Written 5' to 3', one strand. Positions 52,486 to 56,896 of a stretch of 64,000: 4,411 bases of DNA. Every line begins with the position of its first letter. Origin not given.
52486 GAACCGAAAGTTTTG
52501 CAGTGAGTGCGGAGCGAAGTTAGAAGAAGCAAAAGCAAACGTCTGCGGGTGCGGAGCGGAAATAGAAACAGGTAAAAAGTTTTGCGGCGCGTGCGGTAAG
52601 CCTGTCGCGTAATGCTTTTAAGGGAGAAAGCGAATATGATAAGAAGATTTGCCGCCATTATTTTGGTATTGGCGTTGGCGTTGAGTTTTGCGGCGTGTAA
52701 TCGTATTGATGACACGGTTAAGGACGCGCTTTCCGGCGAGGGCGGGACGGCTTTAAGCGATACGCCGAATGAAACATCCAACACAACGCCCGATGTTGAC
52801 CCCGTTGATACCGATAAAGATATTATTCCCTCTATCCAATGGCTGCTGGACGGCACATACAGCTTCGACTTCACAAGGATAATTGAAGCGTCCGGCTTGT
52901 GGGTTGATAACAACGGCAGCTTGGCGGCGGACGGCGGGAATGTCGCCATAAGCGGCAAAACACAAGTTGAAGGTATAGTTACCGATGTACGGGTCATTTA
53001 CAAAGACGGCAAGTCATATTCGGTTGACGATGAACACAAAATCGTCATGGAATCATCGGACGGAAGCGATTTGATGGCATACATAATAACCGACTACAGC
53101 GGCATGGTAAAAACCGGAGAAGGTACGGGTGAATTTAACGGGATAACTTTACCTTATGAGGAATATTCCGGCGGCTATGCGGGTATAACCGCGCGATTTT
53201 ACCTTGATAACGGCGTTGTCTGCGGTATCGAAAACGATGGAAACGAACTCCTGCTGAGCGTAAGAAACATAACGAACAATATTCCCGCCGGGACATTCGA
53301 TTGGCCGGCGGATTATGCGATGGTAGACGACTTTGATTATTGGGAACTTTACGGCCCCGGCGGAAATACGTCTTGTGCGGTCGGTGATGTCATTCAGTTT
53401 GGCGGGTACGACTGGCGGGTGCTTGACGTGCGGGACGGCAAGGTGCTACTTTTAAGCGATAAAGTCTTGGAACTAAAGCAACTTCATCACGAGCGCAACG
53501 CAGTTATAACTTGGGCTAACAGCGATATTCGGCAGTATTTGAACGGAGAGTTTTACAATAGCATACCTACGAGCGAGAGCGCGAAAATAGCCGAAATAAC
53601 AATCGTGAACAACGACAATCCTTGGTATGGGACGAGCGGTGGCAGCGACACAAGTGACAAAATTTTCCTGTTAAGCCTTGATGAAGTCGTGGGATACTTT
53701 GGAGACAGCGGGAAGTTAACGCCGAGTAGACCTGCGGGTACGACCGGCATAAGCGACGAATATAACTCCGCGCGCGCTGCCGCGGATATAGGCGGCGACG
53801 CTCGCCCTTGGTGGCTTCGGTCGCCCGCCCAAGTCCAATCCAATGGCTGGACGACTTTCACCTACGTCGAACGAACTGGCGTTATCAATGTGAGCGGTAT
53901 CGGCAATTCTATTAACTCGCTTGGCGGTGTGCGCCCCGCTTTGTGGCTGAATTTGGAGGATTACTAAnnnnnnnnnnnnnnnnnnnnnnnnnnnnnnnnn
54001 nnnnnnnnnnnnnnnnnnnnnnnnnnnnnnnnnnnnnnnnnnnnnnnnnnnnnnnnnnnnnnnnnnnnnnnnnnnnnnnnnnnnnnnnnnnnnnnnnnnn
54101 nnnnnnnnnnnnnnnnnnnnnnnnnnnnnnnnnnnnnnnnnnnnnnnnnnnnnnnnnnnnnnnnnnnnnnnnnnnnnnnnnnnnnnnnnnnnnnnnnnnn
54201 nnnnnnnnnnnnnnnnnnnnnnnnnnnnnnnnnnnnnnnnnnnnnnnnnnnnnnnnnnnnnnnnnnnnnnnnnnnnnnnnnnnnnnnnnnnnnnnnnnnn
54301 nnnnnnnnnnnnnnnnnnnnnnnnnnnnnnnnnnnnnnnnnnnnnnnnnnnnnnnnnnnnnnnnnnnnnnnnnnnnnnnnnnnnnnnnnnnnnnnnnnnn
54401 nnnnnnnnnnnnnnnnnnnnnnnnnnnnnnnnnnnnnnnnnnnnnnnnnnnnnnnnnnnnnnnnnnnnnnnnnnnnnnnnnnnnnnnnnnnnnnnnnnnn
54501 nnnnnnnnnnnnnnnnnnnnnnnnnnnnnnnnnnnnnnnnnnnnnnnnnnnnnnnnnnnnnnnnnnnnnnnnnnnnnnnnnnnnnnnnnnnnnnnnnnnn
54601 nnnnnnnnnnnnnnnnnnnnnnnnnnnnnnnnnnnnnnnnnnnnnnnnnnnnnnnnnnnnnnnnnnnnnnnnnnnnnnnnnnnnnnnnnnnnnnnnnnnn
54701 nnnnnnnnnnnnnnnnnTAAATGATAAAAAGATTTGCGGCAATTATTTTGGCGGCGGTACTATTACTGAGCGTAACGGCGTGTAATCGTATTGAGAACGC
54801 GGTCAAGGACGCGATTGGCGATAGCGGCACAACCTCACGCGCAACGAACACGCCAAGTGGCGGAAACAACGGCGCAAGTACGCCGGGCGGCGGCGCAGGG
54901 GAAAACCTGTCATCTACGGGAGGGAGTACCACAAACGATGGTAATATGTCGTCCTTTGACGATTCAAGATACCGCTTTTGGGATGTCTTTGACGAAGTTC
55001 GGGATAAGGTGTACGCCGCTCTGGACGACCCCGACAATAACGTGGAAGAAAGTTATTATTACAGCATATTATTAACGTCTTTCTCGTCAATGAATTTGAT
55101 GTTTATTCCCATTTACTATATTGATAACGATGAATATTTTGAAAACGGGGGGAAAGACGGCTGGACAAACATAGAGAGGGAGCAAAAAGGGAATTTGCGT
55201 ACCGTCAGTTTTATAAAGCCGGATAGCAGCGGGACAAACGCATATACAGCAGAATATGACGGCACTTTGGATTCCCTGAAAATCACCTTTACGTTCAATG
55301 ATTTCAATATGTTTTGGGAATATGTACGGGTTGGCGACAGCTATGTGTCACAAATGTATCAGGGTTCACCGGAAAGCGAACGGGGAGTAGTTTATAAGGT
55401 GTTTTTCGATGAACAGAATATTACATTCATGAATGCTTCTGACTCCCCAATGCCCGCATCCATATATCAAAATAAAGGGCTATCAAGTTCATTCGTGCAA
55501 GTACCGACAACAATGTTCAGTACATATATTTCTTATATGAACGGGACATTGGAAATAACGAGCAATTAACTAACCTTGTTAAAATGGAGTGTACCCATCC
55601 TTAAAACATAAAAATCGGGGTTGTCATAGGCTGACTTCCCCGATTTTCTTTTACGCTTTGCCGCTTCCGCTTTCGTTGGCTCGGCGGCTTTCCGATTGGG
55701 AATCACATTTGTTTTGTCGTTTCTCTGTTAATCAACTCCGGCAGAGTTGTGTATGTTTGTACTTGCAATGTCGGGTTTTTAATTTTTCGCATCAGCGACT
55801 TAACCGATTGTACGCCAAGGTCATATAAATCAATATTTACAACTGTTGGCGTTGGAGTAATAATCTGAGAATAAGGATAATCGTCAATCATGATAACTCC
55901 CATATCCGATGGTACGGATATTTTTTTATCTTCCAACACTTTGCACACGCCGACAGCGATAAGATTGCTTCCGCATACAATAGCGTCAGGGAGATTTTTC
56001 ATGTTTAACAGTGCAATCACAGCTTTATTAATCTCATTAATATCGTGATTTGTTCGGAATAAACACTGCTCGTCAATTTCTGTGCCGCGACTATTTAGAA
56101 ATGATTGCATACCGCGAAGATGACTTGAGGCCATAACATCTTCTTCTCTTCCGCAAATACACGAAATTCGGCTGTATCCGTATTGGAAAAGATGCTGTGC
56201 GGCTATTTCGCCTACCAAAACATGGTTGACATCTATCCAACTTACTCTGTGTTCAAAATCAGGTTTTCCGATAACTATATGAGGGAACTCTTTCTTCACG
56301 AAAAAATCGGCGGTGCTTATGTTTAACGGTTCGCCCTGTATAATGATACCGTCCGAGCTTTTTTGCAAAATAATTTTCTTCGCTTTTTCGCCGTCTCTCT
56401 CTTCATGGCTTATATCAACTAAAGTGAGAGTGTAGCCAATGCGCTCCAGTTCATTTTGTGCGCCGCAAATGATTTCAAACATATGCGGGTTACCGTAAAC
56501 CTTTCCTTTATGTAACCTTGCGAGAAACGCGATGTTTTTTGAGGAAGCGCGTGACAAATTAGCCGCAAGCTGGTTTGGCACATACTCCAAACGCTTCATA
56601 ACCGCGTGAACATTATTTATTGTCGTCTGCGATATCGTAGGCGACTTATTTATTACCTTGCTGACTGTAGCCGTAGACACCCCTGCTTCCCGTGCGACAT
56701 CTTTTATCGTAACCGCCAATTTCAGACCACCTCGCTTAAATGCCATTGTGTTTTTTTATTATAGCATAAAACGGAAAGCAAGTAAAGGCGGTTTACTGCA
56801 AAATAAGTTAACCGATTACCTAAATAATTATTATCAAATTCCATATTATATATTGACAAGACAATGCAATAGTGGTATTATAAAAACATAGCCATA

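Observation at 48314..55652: Nine-gene cluster of zinc-ribbon membrane proteins plus leader-sharing lipoproteins: candidate undescribed envelope-spanning system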

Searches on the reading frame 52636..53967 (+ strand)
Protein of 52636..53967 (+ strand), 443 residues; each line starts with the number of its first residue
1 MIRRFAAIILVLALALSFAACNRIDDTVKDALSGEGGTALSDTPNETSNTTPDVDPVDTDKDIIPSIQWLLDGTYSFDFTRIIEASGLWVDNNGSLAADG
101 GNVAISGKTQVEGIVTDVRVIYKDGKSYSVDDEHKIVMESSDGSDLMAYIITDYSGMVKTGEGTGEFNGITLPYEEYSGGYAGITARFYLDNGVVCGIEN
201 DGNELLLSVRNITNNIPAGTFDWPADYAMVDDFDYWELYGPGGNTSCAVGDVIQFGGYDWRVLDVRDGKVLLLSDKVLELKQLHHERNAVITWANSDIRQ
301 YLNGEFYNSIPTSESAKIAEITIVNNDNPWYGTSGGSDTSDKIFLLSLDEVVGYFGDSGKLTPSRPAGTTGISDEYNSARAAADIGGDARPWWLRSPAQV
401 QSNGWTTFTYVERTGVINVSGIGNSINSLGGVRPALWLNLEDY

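Call 3: search_protein_families(library=pfam, proteins=[window:52636-53967:+], max_evalue=0.1)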
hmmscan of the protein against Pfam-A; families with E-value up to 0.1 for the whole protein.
window:52636-53967:+ (443 aa): 1 family
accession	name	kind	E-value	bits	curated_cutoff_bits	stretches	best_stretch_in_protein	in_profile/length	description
PF19789.6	DUF6273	-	2.4e-33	115.8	23.5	1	267-439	1-171/172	Domain of unknown function (DUF6273)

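Call 4: search_protein_families(library=ncbifam, proteins=[window:52636-53967:+], max_evalue=0.1)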
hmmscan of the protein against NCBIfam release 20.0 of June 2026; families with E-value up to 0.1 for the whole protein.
window:52636-53967:+ (443 aa): 0 families

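Call 9: search_protein_families(library=padloc, proteins=[window:52636-53967:+], max_evalue=0.1)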
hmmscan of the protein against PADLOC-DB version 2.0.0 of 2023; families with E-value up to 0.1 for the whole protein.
window:52636-53967:+ (443 aa): 0 families

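Call 10: search_protein_families(library=phrogs, proteins=[window:52636-53967:+], max_evalue=0.1)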
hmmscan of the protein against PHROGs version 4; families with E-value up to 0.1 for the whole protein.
window:52636-53967:+ (443 aa): 3 families
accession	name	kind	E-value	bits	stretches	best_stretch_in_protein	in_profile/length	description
phrog_9958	-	unknown function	4.2e-14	53.4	1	247-439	10-175/210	-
phrog_10993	-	head and packaging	5.1e-08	33.2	1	290-438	91-240/556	Hoc-like head decoration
phrog_21980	-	unknown function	0.073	13.7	0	255-323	84-152/241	-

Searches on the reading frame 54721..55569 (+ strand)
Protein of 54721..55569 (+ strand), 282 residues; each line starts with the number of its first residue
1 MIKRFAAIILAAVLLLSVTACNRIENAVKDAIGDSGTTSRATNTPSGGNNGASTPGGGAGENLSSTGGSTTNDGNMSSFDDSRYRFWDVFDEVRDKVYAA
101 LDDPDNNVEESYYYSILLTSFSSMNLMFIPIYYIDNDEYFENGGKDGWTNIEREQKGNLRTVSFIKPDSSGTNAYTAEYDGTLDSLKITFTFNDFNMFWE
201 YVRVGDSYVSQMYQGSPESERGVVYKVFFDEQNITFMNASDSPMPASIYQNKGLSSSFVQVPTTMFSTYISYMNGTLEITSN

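Call 3: search_protein_families(library=pfam, proteins=[window:54721-55569:+], max_evalue=0.1)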
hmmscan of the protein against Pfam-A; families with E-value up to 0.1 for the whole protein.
window:54721-55569:+ (282 aa): 0 families

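Call 4: search_protein_families(library=ncbifam, proteins=[window:54721-55569:+], max_evalue=0.1)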
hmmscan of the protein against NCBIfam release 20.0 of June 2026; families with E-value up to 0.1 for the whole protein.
window:54721-55569:+ (282 aa): 0 families

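Call 9: search_protein_families(library=padloc, proteins=[window:54721-55569:+], max_evalue=0.1)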
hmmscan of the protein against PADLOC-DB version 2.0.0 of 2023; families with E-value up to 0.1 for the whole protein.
window:54721-55569:+ (282 aa): 0 families

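Call 10: search_protein_families(library=phrogs, proteins=[window:54721-55569:+], max_evalue=0.1)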
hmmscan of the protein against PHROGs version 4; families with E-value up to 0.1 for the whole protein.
window:54721-55569:+ (282 aa): 2 families
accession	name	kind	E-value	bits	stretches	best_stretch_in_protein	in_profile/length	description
phrog_542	-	unknown function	0.0028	19.2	1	1-63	1-60/97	-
phrog_12816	-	unknown function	0.099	13.9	0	2-42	2-42/140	-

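Call 68: find_homologous_proteins(query=window:54721-55569:+, max_evalue=0.001)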
Query window:54721-55569:+ (282 aa): 2 proteins with E <= 0.001 among 1404 candidates.
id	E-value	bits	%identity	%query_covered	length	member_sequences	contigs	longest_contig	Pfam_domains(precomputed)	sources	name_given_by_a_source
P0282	3.0e-183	626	100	100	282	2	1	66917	-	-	-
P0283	1.9e-122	426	70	100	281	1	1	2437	-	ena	-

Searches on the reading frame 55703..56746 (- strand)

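Call 24: search_protein_families(library=pfam, proteins=[window:55703-56746:-], max_evalue=0.01)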
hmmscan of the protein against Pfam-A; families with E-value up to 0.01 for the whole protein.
window:55703-56746:- (347 aa): 5 families
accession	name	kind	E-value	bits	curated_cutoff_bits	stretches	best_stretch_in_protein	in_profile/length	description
PF00356.27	LacI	-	1.1e-18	67.1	27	1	13-58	1-46/46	Bacterial regulatory proteins, lacI family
PF13377.12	Peripla_BP_3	-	1.8e-18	67.6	26.5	1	183-344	1-167/167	Periplasmic binding protein-like domain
PF00532.27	Peripla_BP_1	-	3.5e-13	50.1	22.2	1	87-322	14-261/281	Periplasmic binding proteins and sugar binding domain of LacI family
PF01381.28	HTH_3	-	0.0014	19.1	23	1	12-43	10-41/55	Helix-turn-helix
PF13443.12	HTH_26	-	0.0088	16.7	22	0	12-44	11-44/63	Cro/C1-type HTH DNA-binding domain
